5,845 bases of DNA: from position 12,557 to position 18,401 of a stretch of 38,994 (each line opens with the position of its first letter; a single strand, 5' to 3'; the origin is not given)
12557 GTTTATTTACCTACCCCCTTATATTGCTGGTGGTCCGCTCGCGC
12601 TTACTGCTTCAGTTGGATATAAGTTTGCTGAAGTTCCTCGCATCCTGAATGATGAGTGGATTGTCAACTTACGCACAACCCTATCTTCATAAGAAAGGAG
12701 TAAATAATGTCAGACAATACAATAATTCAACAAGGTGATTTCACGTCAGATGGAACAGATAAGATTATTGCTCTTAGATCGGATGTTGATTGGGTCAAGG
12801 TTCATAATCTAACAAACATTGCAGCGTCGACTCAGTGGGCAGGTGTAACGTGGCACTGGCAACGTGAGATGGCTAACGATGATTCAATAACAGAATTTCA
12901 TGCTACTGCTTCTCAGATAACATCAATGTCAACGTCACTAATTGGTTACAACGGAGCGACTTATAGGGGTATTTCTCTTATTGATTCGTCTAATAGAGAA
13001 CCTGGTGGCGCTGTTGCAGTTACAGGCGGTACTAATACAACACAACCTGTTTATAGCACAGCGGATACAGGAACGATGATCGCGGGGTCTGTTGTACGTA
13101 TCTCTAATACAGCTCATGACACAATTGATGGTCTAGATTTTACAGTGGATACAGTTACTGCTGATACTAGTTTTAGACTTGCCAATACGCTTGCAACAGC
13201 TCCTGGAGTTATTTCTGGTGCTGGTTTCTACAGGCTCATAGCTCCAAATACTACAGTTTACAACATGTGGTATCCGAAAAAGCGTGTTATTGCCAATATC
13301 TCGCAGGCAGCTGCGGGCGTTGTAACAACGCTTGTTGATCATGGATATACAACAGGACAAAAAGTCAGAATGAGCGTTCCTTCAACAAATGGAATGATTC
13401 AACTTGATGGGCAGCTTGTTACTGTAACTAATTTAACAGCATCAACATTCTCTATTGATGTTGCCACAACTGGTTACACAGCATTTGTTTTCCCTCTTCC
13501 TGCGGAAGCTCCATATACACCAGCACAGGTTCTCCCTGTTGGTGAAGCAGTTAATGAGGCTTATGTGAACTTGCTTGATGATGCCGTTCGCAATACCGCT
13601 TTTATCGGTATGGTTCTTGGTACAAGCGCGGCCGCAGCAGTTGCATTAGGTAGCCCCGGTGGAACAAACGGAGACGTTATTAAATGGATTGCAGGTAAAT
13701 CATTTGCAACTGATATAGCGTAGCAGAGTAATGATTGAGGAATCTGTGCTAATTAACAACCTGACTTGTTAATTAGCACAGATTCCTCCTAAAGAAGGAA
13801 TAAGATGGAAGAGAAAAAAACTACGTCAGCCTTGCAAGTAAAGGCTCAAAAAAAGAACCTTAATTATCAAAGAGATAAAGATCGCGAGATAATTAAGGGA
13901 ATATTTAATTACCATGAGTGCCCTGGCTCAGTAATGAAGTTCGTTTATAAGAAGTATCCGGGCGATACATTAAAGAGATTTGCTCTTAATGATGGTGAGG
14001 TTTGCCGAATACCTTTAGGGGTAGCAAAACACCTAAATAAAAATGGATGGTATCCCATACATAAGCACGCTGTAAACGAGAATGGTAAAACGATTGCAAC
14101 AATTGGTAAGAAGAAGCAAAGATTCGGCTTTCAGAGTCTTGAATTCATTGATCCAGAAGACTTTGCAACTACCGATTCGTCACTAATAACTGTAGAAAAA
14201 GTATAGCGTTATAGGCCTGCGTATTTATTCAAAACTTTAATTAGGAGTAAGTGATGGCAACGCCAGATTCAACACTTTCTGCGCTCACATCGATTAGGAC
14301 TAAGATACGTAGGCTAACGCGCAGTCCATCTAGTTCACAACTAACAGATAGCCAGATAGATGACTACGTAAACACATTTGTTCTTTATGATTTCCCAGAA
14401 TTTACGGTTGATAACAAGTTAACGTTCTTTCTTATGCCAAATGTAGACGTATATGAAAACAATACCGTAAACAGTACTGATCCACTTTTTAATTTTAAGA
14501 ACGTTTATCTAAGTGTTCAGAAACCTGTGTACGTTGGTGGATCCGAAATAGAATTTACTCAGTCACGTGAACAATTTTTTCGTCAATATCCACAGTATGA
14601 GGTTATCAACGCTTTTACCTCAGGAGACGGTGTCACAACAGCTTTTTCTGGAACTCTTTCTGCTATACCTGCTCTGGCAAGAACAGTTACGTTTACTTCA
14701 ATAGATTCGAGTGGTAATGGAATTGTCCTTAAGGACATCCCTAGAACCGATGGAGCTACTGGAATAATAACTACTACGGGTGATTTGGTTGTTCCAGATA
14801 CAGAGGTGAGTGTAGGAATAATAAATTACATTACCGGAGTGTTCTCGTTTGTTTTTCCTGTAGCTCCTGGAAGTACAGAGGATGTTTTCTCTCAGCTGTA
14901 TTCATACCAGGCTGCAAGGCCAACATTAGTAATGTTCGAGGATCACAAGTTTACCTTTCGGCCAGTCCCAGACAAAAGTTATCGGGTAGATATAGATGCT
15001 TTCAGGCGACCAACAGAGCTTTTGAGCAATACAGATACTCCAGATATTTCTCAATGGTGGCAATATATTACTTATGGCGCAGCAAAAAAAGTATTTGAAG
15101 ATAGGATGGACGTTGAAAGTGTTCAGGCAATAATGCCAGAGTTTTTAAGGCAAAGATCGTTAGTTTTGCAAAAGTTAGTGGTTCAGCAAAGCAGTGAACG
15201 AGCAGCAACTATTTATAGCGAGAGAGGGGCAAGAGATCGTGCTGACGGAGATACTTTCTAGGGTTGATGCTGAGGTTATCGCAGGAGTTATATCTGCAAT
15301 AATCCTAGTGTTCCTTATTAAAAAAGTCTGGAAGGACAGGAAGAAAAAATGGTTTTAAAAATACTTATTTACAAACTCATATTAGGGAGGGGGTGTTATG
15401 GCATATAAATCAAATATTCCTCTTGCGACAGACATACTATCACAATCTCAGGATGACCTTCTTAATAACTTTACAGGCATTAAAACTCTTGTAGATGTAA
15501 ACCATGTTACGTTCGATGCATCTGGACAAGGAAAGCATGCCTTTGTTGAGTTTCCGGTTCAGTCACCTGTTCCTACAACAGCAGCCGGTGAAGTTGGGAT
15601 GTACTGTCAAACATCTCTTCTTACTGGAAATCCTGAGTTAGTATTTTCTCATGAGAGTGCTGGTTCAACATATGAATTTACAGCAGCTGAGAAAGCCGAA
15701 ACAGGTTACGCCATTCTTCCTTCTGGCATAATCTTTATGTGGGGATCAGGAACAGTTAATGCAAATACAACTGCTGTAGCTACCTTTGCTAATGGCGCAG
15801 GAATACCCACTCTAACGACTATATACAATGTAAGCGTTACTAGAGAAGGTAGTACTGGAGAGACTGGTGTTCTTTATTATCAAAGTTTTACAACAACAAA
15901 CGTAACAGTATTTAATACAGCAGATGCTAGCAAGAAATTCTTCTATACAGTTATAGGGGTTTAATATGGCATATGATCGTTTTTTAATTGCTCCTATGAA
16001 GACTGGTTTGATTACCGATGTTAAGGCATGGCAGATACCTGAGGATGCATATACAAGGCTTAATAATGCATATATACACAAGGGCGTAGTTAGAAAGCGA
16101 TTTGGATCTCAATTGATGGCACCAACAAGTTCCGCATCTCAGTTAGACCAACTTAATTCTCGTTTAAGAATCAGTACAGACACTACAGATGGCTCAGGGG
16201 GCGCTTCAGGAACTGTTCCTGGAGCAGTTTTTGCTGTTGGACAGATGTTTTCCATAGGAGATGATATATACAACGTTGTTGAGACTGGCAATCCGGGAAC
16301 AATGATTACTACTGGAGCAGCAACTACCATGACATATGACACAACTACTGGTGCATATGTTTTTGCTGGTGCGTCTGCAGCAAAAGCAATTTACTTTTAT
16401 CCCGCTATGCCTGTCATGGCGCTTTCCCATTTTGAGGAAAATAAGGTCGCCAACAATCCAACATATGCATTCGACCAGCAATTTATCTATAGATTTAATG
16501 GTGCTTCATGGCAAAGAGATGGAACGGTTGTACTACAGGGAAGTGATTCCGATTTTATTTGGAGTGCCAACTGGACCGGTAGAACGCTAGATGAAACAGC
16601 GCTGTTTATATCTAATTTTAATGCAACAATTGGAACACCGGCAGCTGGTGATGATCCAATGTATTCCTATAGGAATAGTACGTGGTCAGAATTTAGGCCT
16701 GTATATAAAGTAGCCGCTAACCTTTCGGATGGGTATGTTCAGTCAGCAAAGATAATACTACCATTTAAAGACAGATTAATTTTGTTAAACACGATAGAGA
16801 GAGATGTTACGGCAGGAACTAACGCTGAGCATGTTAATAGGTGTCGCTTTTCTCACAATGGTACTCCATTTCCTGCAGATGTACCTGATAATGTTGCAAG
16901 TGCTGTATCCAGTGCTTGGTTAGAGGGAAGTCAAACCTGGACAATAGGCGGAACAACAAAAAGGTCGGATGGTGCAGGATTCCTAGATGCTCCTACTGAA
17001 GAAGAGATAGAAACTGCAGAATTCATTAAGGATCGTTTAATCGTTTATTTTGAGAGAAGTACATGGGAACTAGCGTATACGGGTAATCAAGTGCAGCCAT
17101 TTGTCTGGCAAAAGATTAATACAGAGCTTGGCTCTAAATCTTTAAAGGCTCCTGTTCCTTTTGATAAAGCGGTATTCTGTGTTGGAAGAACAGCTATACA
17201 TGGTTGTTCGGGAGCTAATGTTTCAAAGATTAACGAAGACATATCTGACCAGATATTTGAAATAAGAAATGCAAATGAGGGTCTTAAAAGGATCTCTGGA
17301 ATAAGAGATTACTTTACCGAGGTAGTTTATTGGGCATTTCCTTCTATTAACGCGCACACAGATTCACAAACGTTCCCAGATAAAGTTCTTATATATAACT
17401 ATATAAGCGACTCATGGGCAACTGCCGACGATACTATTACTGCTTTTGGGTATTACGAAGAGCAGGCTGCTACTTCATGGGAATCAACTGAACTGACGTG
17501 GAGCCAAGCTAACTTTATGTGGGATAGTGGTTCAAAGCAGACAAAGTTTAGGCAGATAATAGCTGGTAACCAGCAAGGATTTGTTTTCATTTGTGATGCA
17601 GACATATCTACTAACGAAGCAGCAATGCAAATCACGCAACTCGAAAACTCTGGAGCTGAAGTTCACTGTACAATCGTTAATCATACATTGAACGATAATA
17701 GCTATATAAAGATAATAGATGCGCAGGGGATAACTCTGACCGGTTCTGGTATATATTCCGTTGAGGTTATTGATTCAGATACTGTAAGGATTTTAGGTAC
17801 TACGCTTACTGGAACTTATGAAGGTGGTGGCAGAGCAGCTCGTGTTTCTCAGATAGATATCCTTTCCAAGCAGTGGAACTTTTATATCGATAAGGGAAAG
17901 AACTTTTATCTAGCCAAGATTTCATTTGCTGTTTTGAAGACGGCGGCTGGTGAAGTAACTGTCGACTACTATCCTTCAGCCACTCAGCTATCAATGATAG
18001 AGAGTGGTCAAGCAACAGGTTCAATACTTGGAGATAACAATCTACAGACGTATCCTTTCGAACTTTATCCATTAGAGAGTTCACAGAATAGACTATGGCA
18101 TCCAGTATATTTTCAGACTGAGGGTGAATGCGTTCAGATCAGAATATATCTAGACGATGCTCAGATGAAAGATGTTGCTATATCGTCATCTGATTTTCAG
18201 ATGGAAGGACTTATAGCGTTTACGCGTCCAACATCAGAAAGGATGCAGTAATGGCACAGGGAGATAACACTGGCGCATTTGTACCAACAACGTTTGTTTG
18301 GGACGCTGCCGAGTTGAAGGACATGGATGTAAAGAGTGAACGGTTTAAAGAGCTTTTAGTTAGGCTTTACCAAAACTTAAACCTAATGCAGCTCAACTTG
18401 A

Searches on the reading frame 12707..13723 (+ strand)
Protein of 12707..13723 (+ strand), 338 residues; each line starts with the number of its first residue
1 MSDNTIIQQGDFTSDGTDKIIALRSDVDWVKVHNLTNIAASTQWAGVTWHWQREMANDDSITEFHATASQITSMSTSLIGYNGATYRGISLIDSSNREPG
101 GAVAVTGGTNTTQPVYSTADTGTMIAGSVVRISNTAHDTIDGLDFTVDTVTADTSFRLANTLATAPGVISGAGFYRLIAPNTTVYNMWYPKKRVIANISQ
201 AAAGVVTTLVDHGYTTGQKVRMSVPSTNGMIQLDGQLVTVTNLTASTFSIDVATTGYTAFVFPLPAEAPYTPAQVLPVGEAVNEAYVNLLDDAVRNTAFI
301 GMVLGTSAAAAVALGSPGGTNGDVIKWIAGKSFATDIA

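Call 8: search_protein_families(library=phrogs, max_evalue=0.001, proteins=[window:12707-13723:+])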
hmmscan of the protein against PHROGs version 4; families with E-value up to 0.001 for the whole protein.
window:12707-13723:+ (338 aa): 1 family
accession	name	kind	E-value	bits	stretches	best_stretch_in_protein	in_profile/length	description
phrog_584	-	tail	6.9e-05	23.7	0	101-160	19-76/218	major tail protein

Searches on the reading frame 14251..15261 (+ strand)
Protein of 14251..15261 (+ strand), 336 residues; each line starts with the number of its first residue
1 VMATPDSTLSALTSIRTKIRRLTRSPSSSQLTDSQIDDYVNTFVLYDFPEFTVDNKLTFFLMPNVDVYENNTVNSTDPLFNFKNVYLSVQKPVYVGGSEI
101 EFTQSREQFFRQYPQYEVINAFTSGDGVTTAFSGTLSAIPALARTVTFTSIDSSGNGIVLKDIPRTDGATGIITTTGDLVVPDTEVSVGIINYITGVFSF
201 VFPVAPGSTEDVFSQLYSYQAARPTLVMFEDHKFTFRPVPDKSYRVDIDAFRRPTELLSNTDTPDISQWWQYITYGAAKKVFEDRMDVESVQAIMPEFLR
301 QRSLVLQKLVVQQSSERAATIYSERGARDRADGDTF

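Call 8: search_protein_families(library=phrogs, max_evalue=0.001, proteins=[window:14251-15261:+])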
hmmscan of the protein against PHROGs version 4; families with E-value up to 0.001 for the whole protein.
window:14251-15261:+ (336 aa): 1 family
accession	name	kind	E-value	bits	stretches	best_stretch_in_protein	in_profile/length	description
phrog_10775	-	tail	1.7e-06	28.9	1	143-292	74-204/237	tail protein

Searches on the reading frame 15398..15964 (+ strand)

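Call 22: search_protein_families(library=phrogs, max_evalue=0.01, proteins=[window:15398-15964:+])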
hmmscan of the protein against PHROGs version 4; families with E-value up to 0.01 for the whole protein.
window:15398-15964:+ (188 aa): 3 families
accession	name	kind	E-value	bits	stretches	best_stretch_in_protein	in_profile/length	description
phrog_4209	-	tail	6.7e-06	26.4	1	80-187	296-405/406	tail fiber protein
phrog_1396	-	tail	0.00013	22.2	1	20-187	176-340/504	tail fiber protein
phrog_2557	-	head and packaging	0.0026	17.5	1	91-171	434-483/534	virion structural protein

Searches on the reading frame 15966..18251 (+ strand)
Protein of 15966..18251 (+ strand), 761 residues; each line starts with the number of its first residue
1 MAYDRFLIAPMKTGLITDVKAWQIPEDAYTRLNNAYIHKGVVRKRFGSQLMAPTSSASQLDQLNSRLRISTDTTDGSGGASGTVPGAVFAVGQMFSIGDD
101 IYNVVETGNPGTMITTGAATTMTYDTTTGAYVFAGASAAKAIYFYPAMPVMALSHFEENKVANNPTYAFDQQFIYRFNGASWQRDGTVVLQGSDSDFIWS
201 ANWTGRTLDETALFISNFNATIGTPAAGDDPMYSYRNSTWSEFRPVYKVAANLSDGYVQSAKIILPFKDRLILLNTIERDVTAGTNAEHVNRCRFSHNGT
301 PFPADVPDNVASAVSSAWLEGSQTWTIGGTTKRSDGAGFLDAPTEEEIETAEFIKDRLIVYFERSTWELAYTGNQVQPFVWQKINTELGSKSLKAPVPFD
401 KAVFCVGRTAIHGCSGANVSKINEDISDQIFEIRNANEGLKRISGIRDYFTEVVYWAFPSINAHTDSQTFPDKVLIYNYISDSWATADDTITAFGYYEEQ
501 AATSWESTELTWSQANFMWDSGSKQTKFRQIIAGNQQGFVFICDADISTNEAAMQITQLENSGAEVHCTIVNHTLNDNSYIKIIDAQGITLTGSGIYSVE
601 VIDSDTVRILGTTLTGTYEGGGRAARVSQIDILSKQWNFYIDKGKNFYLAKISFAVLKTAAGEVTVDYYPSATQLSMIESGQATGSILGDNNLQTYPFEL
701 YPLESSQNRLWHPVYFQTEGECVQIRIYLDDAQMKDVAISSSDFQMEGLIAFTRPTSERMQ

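Call 8: search_protein_families(library=phrogs, max_evalue=0.001, proteins=[window:15966-18251:+])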
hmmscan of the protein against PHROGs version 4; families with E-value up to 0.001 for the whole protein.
window:15966-18251:+ (761 aa): 1 family
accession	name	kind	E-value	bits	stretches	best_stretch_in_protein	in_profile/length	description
phrog_3287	-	head and packaging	3.3e-21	76.7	1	167-525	75-394/524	virion structural protein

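Call 20: find_related_loci(query=A1, collection=genome_contigs, flank=10000)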
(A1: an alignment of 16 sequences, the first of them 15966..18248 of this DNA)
Query A1 (761 aa) in genome_contigs; peptide patterns used: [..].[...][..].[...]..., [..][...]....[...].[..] (x = any residue, [..] = any of these).
193 stretches matched a pattern; 24 encode a relative of the query (tblastn E <= 1e-3); 23 distinct loci.
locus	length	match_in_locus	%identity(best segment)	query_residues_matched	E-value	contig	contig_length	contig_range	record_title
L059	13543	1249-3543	50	1-761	0e+0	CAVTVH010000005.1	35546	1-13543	MAG: uncultured bacterium isolate MFD04967.bin.2.36 genome assembly, contig: contig_77199, whole genome shotgun sequence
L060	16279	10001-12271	46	1-761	0e+0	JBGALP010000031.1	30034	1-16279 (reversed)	MAG: Agriterribacter sp. isolate MAG_AAO_H125.79 AAOH125-79_opera_contig_3234, whole genome shotgun sequence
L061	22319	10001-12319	44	1-761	0e+0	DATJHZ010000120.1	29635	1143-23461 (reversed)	MAG TPA_asm: Cyclobacteriaceae bacterium isolate SMAG_U15525 k141_9593678, whole genome shotgun sequence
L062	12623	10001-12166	41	1-758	0e+0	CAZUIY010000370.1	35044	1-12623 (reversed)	MAG TPA_asm: uncultured Gemmatimonadales bacterium isolate binchicken_co31_349 genome assembly, contig: k141_5473750, wh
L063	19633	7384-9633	49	1-761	0e+0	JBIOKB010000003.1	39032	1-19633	MAG: Candidatus Babeliales bacterium isolate GcC11-27 k141_822743_length_39032_cov_105.8832, whole genome shotgun sequen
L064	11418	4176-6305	41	1-761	5e-172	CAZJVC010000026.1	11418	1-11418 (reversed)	MAG TPA_asm: uncultured Pseudomonadota bacterium isolate binchicken_co9_189 genome assembly, contig: NODE_2410_length_11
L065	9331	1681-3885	40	5-761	1e-169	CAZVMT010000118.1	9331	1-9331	MAG TPA_asm: uncultured Candidatus Bathyarchaeia archaeon isolate binchicken_co262_317 genome assembly, contig: NODE_852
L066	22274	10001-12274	36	4-761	1e-149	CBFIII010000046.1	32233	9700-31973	MAG: Bacteroidales bacterium isolate Co_bin_835_strict genome assembly, contig: Co_bin_835_strict_c47, whole genome shot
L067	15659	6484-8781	47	1-760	0e+0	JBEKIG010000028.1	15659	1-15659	MAG: Nitrososphaeria archaeon isolate SPRUCE 295 SPRUCE_295_28, whole genome shotgun sequence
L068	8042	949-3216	37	1-759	1e-137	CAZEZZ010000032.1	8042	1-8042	MAG TPA_asm: uncultured Candidatus Saccharibacteria bacterium isolate SRP104257_co1_235 genome assembly, contig: NODE_80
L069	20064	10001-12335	47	4-761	0e+0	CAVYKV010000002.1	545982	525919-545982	MAG: uncultured Actinomycetota bacterium isolate MFD05512.bin.2.6 genome assembly, contig: contig_3191, whole genome sho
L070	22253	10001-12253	33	6-756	2e-123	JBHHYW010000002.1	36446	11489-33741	MAG: Candidatus Scalindua sp. isolate Maj_2_bin.27 NODE_405_length_36446_cov_8.080377, whole genome shotgun sequence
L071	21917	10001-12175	33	5-756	7e-120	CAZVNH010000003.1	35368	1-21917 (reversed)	MAG TPA_asm: uncultured Thermoplasmatales archaeon isolate binchicken_co338_5 genome assembly, contig: NODE_225_length_3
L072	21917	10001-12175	33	5-756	7e-120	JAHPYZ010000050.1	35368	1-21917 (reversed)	MAG: Promethearchaeota archaeon isolate LW30_13 NODE_245_length_35368_cov_20.730128, whole genome shotgun sequence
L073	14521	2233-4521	29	1-761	4e-100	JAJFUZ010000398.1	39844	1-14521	MAG: Parachlamydia sp. isolate bin.582 k141_878643, whole genome shotgun sequence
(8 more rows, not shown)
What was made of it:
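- On Chlamydial Inc proteins: The host is unresolved, and the MAG labels are inconsistent (call 20).
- Among 23 GTDB MAG contigs carrying a relative of the 761-aa structural protein, 5 are labelled Babeliales, Parachlamydia, Simkania, Legionella or Legionellales (call 20). Those contigs are mostly short or roughly phage-sized (many 30-40 kb) and are also binned into archaea, Bacteroidota and Actinomycetota, so binning is unreliable (call 20).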

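Call 44: search_dna_similar(query=window:15966-18251:+, collection=phages, mode=protein, max_rows=25, max_evalue=0.00001)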
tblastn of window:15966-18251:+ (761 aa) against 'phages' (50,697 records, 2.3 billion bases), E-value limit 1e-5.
Records with a match: 8; places in all: 8; records where one place covers at least 80% of the query: 0.
Best place of each record, by identity: <60% 8.
By first word of the organism name: Pseudomonas 8.
By host as written in the record: Pseudomonas syringae USA0011 2; Pseudomonas tolaasii NCPPB 2192 2; Pseudomonas syringae P3.01.09C09 1; Pseudomonas sp. 1; Pseudomonas fluorescens 1; Pseudomonas sp. ERG2 1.
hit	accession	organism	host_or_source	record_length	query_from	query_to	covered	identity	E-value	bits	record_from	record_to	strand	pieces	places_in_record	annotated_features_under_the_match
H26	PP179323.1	Pseudomonas phage Lyrsu01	Pseudomonas syringae USA0011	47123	261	601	45%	21.7%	2e-8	65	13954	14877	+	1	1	particle protein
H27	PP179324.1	Pseudomonas phage Lyrsu02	Pseudomonas syringae USA0011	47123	261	601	45%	21.7%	2e-8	65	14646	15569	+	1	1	particle protein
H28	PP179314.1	Pseudomonas phage Lyrsu03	Pseudomonas syringae P3.01.09C09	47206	261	601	45%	21.7%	2e-8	65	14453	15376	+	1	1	particle protein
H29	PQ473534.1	Pseudomonas phage JB8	Pseudomonas sp.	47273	259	601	45%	21.3%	2e-7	61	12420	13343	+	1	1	hypothetical protein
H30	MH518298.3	Pseudomonas phage SCYZ1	Pseudomonas fluorescens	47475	261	523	35%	24.7%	5e-6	56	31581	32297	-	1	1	particle protein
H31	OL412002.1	Pseudomonas phage BroderSalsa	Pseudomonas sp. ERG2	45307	260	562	40%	20.8%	5e-6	56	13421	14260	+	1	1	putative structural protein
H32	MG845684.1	Pseudomonas phage NV1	Pseudomonas tolaasii NCPPB 2192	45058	261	523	35%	22.9%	7e-6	56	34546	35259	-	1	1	putative particle protein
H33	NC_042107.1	Pseudomonas phage NV1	Pseudomonas tolaasii NCPPB 2192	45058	261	523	35%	22.9%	7e-6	56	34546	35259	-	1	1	virion structural protein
